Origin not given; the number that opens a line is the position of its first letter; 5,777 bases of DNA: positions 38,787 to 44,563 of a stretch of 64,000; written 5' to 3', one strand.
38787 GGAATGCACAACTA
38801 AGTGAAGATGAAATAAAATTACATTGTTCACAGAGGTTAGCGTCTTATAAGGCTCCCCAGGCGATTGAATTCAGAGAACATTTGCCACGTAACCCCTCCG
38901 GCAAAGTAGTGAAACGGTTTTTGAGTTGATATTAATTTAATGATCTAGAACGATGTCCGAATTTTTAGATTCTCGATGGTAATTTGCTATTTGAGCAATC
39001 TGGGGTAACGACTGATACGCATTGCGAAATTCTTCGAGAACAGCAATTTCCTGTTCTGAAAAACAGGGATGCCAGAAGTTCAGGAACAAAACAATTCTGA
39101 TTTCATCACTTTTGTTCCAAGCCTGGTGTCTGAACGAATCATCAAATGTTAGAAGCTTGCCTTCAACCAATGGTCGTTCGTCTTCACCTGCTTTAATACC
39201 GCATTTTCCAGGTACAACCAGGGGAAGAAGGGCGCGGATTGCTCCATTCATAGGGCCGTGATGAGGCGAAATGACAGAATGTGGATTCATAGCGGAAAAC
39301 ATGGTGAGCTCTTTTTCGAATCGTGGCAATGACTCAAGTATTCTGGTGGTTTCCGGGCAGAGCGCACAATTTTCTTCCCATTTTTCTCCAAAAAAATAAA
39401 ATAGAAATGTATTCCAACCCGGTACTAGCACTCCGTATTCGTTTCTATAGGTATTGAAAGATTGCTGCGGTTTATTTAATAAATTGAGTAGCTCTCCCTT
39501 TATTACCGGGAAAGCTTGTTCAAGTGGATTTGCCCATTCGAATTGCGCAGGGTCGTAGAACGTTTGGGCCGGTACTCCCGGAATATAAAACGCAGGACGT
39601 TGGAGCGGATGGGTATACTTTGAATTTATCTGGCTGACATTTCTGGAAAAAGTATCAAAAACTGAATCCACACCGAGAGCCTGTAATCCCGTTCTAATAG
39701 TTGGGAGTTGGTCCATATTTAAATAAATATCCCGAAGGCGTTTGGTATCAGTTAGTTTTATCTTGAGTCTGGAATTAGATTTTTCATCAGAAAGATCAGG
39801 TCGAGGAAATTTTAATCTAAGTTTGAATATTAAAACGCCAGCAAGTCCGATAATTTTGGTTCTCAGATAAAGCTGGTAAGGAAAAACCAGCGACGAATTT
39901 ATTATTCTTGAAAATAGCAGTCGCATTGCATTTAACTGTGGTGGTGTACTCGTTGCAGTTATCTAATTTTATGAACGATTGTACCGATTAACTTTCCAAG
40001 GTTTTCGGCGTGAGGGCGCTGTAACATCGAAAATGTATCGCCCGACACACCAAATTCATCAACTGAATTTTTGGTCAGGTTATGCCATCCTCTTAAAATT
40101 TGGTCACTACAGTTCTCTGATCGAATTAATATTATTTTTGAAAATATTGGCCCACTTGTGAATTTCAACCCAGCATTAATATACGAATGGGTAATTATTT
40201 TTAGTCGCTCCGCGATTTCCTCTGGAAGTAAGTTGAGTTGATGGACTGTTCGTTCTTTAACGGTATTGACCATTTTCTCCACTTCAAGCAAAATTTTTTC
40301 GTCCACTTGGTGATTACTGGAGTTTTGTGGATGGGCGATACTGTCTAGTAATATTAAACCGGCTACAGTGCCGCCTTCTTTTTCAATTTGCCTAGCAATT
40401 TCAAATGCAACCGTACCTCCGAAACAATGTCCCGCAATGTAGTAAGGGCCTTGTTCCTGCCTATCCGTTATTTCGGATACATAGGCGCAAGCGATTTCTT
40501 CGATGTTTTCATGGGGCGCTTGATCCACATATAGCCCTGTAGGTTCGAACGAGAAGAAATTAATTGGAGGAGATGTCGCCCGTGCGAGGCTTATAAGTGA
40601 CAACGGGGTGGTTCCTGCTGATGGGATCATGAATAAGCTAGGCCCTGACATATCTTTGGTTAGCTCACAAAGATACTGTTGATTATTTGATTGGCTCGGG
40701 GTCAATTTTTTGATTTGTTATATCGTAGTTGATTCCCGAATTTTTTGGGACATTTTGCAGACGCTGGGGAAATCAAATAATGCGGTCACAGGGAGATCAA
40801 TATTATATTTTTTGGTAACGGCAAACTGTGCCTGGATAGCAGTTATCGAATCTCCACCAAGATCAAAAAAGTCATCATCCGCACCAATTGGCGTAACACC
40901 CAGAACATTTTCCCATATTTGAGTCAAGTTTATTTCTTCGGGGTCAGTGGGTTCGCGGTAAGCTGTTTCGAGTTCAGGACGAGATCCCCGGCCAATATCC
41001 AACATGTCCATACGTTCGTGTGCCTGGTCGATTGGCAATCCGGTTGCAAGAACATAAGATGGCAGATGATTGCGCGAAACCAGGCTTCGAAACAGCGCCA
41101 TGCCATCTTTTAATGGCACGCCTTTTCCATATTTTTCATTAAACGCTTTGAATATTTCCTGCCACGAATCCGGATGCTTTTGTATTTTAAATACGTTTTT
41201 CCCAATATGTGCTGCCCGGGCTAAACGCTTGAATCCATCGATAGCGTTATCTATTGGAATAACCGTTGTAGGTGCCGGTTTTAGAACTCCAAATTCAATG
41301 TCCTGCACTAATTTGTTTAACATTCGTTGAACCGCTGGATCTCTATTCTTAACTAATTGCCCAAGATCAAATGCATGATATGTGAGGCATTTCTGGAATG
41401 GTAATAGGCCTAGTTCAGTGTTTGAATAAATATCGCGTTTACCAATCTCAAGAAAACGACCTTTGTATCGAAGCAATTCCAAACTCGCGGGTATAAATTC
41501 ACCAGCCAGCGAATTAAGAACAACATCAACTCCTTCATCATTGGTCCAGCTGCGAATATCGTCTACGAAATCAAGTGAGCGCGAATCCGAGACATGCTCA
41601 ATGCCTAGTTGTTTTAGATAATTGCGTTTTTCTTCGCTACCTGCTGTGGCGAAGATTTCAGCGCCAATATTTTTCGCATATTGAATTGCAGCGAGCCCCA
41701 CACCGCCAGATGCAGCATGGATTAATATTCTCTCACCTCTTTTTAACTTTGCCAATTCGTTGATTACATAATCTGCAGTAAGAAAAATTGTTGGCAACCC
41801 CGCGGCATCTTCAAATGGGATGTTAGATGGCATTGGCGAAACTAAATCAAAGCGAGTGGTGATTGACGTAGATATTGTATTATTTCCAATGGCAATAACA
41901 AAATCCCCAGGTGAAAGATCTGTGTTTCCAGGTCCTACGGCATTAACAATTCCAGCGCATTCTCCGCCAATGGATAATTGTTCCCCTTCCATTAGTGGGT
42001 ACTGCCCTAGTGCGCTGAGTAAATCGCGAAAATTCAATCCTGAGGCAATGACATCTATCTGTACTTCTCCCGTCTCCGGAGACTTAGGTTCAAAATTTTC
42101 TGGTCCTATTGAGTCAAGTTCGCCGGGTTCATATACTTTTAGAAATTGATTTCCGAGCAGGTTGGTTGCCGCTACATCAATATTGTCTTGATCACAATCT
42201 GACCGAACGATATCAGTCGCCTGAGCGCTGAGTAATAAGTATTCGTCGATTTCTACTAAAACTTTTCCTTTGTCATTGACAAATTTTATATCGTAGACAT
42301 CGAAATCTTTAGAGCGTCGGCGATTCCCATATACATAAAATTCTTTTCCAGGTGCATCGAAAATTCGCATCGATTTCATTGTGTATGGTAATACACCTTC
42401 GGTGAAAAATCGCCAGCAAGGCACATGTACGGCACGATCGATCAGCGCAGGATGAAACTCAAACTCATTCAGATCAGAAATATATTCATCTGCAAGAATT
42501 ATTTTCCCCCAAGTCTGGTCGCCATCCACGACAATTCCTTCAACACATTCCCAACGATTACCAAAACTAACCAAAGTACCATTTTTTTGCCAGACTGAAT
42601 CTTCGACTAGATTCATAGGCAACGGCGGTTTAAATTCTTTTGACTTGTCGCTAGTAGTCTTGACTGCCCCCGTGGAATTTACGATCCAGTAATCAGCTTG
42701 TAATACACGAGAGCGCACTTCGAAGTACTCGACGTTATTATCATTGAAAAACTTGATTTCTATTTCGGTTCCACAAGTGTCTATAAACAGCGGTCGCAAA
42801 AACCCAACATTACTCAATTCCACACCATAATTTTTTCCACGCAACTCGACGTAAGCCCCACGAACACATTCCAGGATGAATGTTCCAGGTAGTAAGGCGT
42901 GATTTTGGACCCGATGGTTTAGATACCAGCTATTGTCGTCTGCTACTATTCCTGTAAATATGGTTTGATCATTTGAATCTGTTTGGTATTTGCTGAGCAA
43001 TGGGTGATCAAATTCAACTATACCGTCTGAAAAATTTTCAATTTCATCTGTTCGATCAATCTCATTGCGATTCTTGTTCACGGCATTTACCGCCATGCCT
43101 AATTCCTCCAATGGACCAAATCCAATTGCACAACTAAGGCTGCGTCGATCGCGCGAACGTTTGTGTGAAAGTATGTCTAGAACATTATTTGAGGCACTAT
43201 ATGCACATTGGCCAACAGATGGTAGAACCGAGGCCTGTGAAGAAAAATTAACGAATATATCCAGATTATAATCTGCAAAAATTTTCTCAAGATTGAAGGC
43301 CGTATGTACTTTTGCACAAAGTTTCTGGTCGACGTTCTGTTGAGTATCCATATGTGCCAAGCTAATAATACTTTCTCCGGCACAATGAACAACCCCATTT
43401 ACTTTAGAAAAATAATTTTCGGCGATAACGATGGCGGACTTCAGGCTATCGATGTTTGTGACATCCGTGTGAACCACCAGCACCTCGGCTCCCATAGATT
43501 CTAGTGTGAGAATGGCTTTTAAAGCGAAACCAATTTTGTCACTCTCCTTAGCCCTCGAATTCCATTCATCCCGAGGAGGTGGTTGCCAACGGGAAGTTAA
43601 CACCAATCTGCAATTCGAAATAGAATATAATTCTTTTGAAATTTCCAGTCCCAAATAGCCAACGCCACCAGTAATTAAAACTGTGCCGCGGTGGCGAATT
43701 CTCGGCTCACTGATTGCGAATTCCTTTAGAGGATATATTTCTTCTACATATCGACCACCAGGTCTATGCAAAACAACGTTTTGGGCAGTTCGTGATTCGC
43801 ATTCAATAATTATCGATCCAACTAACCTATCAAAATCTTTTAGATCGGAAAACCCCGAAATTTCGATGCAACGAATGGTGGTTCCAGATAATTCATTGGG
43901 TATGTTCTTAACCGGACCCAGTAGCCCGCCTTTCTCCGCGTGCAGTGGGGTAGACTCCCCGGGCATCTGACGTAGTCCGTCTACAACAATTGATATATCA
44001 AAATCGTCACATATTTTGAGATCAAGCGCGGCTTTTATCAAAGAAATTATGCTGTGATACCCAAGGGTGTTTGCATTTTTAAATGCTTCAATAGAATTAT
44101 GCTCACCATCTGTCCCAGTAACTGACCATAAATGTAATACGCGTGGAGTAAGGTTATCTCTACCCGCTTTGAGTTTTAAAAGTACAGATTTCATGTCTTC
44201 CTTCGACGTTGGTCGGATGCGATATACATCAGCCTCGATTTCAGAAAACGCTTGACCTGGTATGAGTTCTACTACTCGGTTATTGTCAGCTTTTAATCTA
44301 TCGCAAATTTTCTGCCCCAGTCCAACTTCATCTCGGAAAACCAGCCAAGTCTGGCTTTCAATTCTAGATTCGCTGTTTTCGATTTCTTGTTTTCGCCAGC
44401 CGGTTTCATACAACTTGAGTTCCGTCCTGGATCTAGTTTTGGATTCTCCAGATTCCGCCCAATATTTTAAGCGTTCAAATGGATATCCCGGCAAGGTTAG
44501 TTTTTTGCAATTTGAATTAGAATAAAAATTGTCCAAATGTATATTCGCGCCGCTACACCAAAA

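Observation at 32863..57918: Orphan lipid-type PKS locus bracketed by, and co-transcribed with, two TolB-like/TPR signalling proteins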

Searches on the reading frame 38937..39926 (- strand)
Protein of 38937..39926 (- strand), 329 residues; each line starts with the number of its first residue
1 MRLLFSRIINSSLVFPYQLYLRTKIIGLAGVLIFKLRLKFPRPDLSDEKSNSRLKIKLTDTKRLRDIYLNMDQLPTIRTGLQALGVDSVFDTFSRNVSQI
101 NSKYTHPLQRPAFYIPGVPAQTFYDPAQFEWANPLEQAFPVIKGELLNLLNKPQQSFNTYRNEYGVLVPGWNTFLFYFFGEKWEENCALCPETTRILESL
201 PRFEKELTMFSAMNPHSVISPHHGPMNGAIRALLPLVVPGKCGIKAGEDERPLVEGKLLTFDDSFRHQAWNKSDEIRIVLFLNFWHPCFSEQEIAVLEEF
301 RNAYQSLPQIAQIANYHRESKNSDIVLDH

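Call 3: search_protein_families(library=pfam, proteins=[window:38937-39926:-], max_evalue=0.01)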
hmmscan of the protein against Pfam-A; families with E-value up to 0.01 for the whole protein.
window:38937-39926:- (329 aa): 1 family
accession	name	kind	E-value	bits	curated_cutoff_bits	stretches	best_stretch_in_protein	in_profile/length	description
PF05118.21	Asp_Arg_Hydrox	-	2.5e-42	144.8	22.6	1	136-287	1-157/157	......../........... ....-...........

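Call 9: search_protein_families(library=ncbifam, proteins=[window:38937-39926:-], max_evalue=0.001)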
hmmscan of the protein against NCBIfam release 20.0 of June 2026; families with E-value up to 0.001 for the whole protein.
window:38937-39926:- (329 aa): 2 families
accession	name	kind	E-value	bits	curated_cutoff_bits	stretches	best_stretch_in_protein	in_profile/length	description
NF052565.1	OrnLipAcylHsRhiz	equivalog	7.2e-32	110.6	450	1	122-288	43-214/259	ornithine lipid ester-linked acyl 2-hydroxylase OlsC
NF033391.2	lipid_A_LpxO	equivalog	2.6e-21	76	500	1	92-287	24-221/297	lipid A hydroxylase LpxO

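Call 18: list_cluster_members(proteins=[P0001, window:38937-39926:-, window:35328-36272:-, window:47605-48777:+, window:25707-27074:+, window:32863-35265:-, window:49567-50589:-, window:50564-51004:-, window:28299-29225:+, window:59160-60314:-])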
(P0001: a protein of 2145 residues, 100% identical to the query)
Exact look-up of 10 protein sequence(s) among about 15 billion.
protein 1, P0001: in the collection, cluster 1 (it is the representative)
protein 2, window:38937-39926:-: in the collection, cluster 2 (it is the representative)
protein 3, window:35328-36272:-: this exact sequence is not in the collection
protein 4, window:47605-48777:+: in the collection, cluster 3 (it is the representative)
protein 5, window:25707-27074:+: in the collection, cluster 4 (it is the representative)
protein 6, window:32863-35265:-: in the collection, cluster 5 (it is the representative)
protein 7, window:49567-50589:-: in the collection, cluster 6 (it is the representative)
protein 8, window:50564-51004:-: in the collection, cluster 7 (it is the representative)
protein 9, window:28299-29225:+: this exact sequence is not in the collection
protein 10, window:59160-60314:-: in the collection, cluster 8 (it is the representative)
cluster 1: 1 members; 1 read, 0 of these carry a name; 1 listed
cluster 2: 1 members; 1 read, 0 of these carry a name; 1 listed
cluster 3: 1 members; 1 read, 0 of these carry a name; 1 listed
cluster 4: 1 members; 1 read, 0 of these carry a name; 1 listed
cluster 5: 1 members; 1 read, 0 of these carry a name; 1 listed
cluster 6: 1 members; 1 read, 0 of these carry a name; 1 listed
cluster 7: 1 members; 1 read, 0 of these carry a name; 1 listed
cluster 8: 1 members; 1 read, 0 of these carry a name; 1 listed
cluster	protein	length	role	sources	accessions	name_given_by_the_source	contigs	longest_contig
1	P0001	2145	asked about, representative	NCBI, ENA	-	-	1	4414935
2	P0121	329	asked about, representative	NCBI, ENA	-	-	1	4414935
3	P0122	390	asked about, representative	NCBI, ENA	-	-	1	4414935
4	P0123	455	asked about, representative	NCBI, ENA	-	-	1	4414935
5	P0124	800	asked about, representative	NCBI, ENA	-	-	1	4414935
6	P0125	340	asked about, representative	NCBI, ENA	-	-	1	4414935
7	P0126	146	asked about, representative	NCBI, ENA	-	-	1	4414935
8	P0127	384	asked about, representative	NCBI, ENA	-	-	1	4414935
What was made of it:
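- Every protein is a singleton at 90 % identity (call 18).
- Tried and rejected: All window proteins are singletons at 90 % identity, on a 4.41-Mb contig (call 18).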

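Call 58: search_solved_structures(query=window:38937-39926:-, max_evalue=0.01, show_alignments=1)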
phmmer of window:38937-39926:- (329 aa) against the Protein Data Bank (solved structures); distinct sequences matched with E-value up to 0.01: 11.
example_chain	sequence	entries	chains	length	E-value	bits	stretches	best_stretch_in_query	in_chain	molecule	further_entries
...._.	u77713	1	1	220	9.6e-22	80.7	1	109-293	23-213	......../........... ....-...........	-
9fvx_A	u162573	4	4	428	1.7e-21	79.9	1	106-293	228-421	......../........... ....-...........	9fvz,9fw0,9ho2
5jqy_A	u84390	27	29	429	1.7e-21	79.9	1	106-293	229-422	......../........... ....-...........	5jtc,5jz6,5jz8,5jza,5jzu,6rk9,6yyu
7yb9_A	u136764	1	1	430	1.7e-21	79.9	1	106-293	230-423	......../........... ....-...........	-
8re9_A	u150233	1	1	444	1.8e-21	79.8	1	106-293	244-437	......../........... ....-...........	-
9fvu_A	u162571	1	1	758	5e-21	78.4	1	106-293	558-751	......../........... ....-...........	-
8re8_A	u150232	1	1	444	6.7e-21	78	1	106-293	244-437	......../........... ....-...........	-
8re5_A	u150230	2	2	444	6.7e-21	78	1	106-293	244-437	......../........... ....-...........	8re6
8re7_A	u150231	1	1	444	2.6e-20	76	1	106-293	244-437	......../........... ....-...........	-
7e6j_A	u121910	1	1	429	4.2e-20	75.4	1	106-293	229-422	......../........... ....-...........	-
6q9f_A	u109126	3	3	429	4.2e-20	75.4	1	106-293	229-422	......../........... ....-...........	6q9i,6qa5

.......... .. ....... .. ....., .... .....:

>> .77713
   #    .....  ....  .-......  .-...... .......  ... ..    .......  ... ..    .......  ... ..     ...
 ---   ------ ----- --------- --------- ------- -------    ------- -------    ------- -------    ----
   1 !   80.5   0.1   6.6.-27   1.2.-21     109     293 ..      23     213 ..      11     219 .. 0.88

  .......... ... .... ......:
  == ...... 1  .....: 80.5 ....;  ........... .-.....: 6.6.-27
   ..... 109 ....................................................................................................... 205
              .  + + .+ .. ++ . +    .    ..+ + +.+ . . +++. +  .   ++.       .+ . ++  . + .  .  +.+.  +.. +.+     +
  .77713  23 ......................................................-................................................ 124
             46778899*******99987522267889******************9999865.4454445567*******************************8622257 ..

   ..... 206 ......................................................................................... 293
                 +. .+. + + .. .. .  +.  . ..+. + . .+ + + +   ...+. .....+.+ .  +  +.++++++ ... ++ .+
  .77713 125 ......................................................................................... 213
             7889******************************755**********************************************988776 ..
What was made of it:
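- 38937..39926 (-): AspH-family Fe/2OG oxygenase (OlsC/LpxO-like), the last gene of the PKS string. It is absent from the nearest relatives. Both Fe-binding His residues align with those of human AspH (call 58).
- Closest known: OlsC / LpxO lipid acyl 2-hydroxylases. Same: Both Fe-binding His residues are conserved (calls 3, 58).
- The Fe-binding His residues of the AspH-like enzyme are conserved (call 58).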

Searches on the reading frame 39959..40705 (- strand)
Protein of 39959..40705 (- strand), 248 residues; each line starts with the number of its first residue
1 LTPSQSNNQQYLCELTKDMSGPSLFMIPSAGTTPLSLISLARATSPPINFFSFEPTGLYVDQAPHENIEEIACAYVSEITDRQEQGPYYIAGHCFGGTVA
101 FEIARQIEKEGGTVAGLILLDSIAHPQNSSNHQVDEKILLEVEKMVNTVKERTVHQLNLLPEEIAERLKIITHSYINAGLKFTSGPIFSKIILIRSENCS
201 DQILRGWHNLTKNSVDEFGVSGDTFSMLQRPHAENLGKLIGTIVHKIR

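Call 3: search_protein_families(library=pfam, proteins=[window:39959-40705:-], max_evalue=0.01)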
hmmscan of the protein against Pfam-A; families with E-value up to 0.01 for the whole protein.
window:39959-40705:- (248 aa): 4 families
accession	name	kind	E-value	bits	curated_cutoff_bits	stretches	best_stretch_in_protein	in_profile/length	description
PF00975.26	Thioesterase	-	8e-24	85.5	26.4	1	23-160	2-136/226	Thioesterase domain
PF12695.13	Abhydrolase_5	-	0.00052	20.3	27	1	74-139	44-104/164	Alpha/beta hydrolase family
PF12146.15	Hydrolase_4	-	0.0018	18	27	1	74-137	64-118/239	Serine aminopeptidase, S33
PF00561.26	Abhydrolase_1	-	0.0089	16.1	25.8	0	72-139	55-117/245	alpha/beta hydrolase fold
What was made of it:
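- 39959..40705 (-): Free-standing thioesterase immediately downstream of the PKS. It has GHCFGG (Cys nucleophile) and a displaced His. Pfam Thioesterase, 8e-24 (call 3).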

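Call 9: search_protein_families(library=ncbifam, proteins=[window:39959-40705:-], max_evalue=0.001)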
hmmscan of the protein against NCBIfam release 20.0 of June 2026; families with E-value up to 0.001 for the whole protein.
window:39959-40705:- (248 aa): 2 families
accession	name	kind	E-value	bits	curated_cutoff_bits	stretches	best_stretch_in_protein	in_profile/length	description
NF007605.2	PRK10252.1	equivalog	1.6e-10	39.2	2400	1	17-155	1061-1197/1292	enterobactin non-ribosomal peptide synthetase EntF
NF040607.1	mycolic_Pks13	equivalog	1.9e-09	35.6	2100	1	66-132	1460-1526/1680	polyketide synthase Pks13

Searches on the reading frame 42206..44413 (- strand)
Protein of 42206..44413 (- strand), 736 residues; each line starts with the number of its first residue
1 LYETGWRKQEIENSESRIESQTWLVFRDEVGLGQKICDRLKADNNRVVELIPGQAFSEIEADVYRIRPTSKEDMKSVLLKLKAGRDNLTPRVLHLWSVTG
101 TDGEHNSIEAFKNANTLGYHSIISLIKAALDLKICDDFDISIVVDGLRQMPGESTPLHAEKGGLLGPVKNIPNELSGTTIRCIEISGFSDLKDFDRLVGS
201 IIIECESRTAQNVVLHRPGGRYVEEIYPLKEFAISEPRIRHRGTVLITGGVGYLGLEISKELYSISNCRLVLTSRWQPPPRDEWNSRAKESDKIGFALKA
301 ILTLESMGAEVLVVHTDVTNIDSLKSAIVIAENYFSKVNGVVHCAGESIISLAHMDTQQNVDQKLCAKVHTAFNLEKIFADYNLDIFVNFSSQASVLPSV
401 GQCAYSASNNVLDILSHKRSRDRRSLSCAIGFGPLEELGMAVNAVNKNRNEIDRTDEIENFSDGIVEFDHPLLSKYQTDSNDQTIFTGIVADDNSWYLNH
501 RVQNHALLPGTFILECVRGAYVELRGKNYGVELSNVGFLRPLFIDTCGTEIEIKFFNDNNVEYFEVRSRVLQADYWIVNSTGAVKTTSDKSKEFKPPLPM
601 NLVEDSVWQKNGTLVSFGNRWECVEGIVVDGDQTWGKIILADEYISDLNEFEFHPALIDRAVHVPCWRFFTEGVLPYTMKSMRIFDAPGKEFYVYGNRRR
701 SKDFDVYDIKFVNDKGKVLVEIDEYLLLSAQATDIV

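Call 43: search_solved_structures(query=window:42206-44413:-, max_evalue=0.001)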
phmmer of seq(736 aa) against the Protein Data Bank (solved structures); distinct sequences matched with E-value up to 0.001: 53.
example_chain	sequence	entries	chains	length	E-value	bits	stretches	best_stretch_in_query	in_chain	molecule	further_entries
5d2e_A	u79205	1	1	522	5.4e-18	67.8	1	1-424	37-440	MlnE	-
9d2z_A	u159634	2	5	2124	9.8e-16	60.3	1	236-442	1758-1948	Mycocerosic acid synthase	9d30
9d2y_A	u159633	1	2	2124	9.8e-16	60.3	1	236-442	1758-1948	Multifunctional mycocerosic acid synthase membrane-associated MAS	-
6ulw_A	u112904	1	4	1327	1.1e-15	60.2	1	3-446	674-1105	Amino acid adenylation domain-containing protein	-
4imp_A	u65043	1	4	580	1.7e-15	59.5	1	216-446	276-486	Polyketide synthase extender modules 3-4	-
5ktk_A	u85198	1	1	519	2.3e-15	59.1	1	191-422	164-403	Polyketide synthase PksJ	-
4j1q_A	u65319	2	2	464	5.4e-15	57.9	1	211-449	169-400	Polyketide synthase PksJ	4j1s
3slk_A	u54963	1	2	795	2.7e-13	52.3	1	234-469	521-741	Polyketide synthase extender module 2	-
3mjv_A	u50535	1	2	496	4.1e-13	51.7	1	242-443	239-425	AmphB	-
3mjc_A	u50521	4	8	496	7.7e-13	50.8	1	242-443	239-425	AmphB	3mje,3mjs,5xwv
4dif_A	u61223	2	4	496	2.7e-12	48.9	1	241-443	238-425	AmphB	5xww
3mjt_A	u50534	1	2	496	3.8e-12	48.5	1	242-443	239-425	AmphB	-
5bp4_A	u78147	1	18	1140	5.6e-11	44.6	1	237-441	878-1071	Mycocerosic acid synthase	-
4hxy_A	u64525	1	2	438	4.4e-10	41.7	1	242-440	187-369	Plm1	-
2z5l_A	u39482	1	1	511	7.8e-10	40.8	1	239-442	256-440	Tylactone synthase starter module and modules 1 & 2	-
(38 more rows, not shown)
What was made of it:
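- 40718..47155 (-): Type I PKS, 2145 aa. Domain order is KS-AT-psiKR-KR-DH-ER-ACP, the AT is malonyl-type and all catalytic motifs are intact. psiKR and KR are contiguous, as in MlnE (call 43).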
